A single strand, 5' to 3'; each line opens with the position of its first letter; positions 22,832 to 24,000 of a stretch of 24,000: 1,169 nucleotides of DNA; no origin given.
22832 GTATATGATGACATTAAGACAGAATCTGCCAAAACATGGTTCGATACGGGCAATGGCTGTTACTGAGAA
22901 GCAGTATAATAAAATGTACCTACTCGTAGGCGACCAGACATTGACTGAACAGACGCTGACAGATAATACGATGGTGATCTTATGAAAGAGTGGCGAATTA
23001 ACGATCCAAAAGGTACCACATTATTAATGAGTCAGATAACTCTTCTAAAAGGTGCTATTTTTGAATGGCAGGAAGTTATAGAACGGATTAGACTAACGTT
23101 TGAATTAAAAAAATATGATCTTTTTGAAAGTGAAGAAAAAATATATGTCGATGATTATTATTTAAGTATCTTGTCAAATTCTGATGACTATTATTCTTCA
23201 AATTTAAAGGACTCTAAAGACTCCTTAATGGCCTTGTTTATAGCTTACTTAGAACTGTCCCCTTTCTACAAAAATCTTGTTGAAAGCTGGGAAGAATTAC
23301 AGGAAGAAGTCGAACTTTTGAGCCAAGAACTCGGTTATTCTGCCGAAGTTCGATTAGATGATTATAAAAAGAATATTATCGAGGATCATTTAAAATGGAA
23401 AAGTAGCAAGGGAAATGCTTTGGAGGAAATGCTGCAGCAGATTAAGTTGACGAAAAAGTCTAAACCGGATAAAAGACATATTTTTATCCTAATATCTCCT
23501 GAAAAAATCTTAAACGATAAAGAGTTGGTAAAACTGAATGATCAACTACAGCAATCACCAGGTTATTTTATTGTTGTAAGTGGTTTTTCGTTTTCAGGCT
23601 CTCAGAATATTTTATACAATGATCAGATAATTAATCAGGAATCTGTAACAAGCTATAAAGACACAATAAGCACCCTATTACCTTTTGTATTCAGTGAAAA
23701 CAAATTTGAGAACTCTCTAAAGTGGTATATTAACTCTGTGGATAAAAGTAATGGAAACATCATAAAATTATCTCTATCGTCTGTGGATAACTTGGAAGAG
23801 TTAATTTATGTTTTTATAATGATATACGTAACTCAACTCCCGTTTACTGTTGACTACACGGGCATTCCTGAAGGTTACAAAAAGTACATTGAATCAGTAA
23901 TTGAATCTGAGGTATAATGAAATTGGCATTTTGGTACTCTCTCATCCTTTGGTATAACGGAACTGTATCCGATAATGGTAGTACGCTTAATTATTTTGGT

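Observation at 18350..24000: Complete compact type II-A CRISPR-Cas9 system (1080-aa Cas9, tracrRNA, cas1, cas2, long csn2, array), a candidate uncharacterised small Cas9 ortholog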

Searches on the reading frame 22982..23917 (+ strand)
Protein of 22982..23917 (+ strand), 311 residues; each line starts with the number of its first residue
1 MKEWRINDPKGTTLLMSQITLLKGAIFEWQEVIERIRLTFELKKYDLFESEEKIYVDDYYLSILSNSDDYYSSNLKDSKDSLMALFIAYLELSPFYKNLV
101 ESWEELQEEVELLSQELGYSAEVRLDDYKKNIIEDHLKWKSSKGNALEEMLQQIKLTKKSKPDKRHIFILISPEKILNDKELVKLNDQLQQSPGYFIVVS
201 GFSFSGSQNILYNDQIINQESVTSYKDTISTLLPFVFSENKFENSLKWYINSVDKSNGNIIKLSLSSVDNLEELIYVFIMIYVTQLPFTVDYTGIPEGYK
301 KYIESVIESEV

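Call 7: search_protein_families(library=ncbifam, proteins=[window:22982-23917:+])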
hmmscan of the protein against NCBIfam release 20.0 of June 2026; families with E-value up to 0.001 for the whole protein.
window:22982-23917:+ (311 aa): 0 families

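Call 8: search_protein_families(library=pfam, proteins=[window:22982-23917:+])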
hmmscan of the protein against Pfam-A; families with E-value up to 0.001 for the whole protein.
window:22982-23917:+ (311 aa): 0 families

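Call 10: search_protein_families(library=padloc, proteins=[window:22982-23917:+], max_evalue=1)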
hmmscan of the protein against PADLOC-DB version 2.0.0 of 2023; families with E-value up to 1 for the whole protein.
window:22982-23917:+ (311 aa): 4 families
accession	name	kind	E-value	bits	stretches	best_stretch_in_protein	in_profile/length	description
PDLC02128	Csn2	-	1.1e-119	397.3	1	1-311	1-305/305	-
PDLC01600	Csn2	-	8.8e-81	269.7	1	1-307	1-316/316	CAS-II-A; acquisition_associated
PDLC02145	Csn2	-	6.5e-26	89.7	1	1-305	1-317/318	-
PDLC01598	Csn2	-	2.3e-13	48.3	1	2-304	2-307/308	CAS-II-A; acquisition_associated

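Call 12: search_protein_families(library=pfam, proteins=[window:22982-23917:+], max_evalue=10)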
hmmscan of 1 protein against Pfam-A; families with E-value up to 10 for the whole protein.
window:22982-23917:+ (311 aa): 3 families
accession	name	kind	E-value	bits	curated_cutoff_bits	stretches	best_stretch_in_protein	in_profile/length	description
PF01764.32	Lipase_3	-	0.0058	17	22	1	175-229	43-97/140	Lipase (class 3)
PF22749.2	Arb2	-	0.014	15.2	26.8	1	128-194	42-102/260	Arb2 domain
PF07934.18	OGG_N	-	0.11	13.2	23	1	18-111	12-95/115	8-oxoguanine DNA glycosylase, N-terminal domain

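Call 53: find_homologous_proteins(query=window:22982-23914:+, max_evalue=0.00001)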
Query window:22982-23914:+ (311 aa): 8 proteins with E <= 0.00001 among 2129 candidates.
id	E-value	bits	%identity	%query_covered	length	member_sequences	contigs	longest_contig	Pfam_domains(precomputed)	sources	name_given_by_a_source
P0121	7.6e-185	632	95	100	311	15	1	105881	-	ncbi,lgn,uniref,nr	ncbi:hypothetical protein SAMN04488102_1071 [Alkalibacterium subtropicum]|uniref:Uncharacterized pro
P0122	1.0e-123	431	67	100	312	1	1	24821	-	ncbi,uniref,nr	ncbi:hypothetical protein [Alkalibacterium sp. 20]|uniref:hypothetical protein n=1 Tax=Alkalibacteri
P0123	3.6e-111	390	60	100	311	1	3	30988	-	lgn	-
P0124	3.1e-107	377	58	100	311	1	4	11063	-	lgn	-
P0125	2.0e-106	374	57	100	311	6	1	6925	-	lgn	-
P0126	4.4e-89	317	48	99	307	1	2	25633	-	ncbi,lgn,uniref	ncbi:hypothetical protein, partial [Lacticigenium naphthae]|uniref:hypothetical protein n=1 Tax=Lact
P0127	6.1e-62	228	39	100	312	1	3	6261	-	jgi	-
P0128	5.2e-60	222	59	59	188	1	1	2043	-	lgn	-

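Call 54: search_solved_structures(query=window:22982-23914:+, max_evalue=10)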
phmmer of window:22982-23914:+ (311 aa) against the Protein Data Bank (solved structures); distinct sequences matched with E-value up to 10: 3.
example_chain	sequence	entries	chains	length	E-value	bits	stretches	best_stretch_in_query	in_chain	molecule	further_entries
1lgy_A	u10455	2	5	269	0.039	17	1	140-225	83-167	TRIACYLGLYCEROL LIPASE | LIPASE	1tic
1avg_I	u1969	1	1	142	0.14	15.2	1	238-282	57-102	TRIABIN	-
6a0w_A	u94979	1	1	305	0.68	12.9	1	158-227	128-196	Lipase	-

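Call 56: find_homologous_proteins(query=A3, max_evalue=0.001)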
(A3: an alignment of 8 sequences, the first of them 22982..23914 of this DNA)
Query A3 (8 sequences) (311 aa, profile of the alignment): 14 proteins with E <= 0.001 among 8000 candidates.
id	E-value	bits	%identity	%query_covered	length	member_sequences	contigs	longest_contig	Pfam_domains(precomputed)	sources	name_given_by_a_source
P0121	3.4e-156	538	95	100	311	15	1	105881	-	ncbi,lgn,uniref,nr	ncbi:hypothetical protein SAMN04488102_1071 [Alkalibacterium subtropicum]|uniref:Uncharacterized pro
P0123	8.9e-156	536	60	100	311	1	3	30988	-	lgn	-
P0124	9.6e-154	529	58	100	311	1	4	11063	-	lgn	-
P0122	1.5e-152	526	67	100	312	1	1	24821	-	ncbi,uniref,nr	ncbi:hypothetical protein [Alkalibacterium sp. 20]|uniref:hypothetical protein n=1 Tax=Alkalibacteri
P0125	4.0e-149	514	57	100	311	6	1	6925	-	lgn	-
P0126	1.2e-145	503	48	99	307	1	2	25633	-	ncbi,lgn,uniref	ncbi:hypothetical protein, partial [Lacticigenium naphthae]|uniref:hypothetical protein n=1 Tax=Lact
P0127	3.9e-134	465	39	100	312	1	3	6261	-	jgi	-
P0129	1.3e-105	371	44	98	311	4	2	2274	-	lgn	-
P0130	8.8e-95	336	40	100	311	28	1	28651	-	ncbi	ncbi:hypothetical protein [Alkalibacterium sp. m-11]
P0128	2.4e-87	311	59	59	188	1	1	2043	-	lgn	-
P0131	5.1e-68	248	35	100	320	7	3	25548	-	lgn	-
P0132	1.5e-67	246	34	100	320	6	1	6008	-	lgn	-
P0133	2.4e-54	203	36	100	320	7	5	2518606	-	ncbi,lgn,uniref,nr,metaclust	ncbi:hypothetical protein SAMN04488700_2444 [Carnobacterium iners]|uniref:Uncharacterized protein n=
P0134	8.5e-51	191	38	62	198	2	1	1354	-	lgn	-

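Call 69: predict_structure(alignment_id=A4)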
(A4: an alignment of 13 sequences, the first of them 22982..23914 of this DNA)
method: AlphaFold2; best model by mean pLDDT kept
length: 311 residues; sequences in the alignment: 13
mean_pLDDT: 83.8   pTM: 0.75
mean pLDDT of the five models: 83.8, 82.3, 80.8, 78.8, 77.8
residues with pLDDT >= 90: 166; 70-90: 78; 50-70: 66; < 50: 1
segments of 3 or more residues with pLDDT < 50: none
pLDDT, mean of each block of 10 residues (from residue 1): 88 92 92 93 91 91 84 58 62 60 68 68 59 61 75 83 90 93 95 93 91 87 90 94 93 87 93 96 93 94 87 40
secondary structure, 60 per line:
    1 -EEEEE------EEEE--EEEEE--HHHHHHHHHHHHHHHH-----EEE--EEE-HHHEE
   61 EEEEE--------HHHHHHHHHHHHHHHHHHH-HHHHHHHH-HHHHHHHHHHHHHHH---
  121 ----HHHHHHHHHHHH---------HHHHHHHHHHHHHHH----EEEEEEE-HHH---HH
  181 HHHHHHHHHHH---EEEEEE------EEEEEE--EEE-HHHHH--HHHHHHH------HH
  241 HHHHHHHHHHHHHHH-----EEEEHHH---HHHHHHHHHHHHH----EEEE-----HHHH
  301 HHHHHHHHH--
elements in order: E2-6 E13-16 E19-23 H26-41 E47-49 E52-54 E59-65 H74-92 H94-101 H103-117 H125-136 H146-160 E165-171 H179-191 E195-200 E207-212 E215-217 H219-223 H226-232 H239-255 E261-264 H271-283 E288-291 H297-309

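Call 71: fold_search(model_id=the predicted structure, library=pdb)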
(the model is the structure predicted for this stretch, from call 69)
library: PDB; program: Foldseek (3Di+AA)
matches with E <= 10: 963; with E <= 0.001: 28
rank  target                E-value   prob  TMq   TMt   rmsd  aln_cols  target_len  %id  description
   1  6qxf_A                2.8e-07  1.00  0.40  0.52   7.7       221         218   14  Cas1-Cas2-Csn2-DNA complex from the Type II-A CRISPR-Cas system (released 2019-05-08)
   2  6qxf_B                5.0e-07  1.00  0.36  0.47   9.0       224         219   14  Cas1-Cas2-Csn2-DNA complex from the Type II-A CRISPR-Cas system (released 2019-05-08)
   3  3qhq_A                7.5e-07  1.00  0.39  0.49   7.8       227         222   14  Structure of CRISPR-associated protein Csn2 (released 2012-02-01)
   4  3toc_B                3.6e-06  1.00  0.36  0.47   8.3       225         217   13  Crystal structure of Streptococcus pyogenes Csn2 (released 2012-05-30)
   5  9h72_L                4.0e-06  1.00  0.38  0.49   8.0       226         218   15  Csn2 (point mutations Y212R, I213R and M215R) in complex with Cas1-Cas2 integrase and dsDNA, Streptococcus thermophilu (released 2026-02-18)
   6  3toc_A                4.0e-06  1.00  0.34  0.48   9.1       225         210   14  Crystal structure of Streptococcus pyogenes Csn2 (released 2012-05-30)
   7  3s5u_D                4.0e-06  1.00  0.34  0.47   8.9       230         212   11  Crystal structure of CRISPR associated protein (released 2011-06-22)
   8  3s5u_H                4.3e-06  1.00  0.36  0.49   8.5       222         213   12  Crystal structure of CRISPR associated protein (released 2011-06-22)
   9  3s5u_A                5.1e-06  1.00  0.37  0.50   8.1       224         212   11  Crystal structure of CRISPR associated protein (released 2011-06-22)
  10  9vj8_A                5.7e-06  1.00  0.38  0.48   7.8       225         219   14  Type II-A CRISPR integrase complex, apo form (released 2026-04-01)
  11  3v7f_B                1.1e-05  1.00  0.38  0.48   8.5       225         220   15  Crystal Structure of Streptococcus pyogenes Csn2 (released 2012-06-27)
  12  3s5u_G                1.5e-05  1.00  0.37  0.49   8.2       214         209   13  Crystal structure of CRISPR associated protein (released 2011-06-22)
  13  3s5u_E                1.5e-05  1.00  0.36  0.50   8.0       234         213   12  Crystal structure of CRISPR associated protein (released 2011-06-22)
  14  3v7f_A                1.8e-05  1.00  0.38  0.51   8.4       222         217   13  Crystal Structure of Streptococcus pyogenes Csn2 (released 2012-06-27)
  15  3s5u_C                2.1e-05  1.00  0.37  0.50   7.7       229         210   11  Crystal structure of CRISPR associated protein (released 2011-06-22)
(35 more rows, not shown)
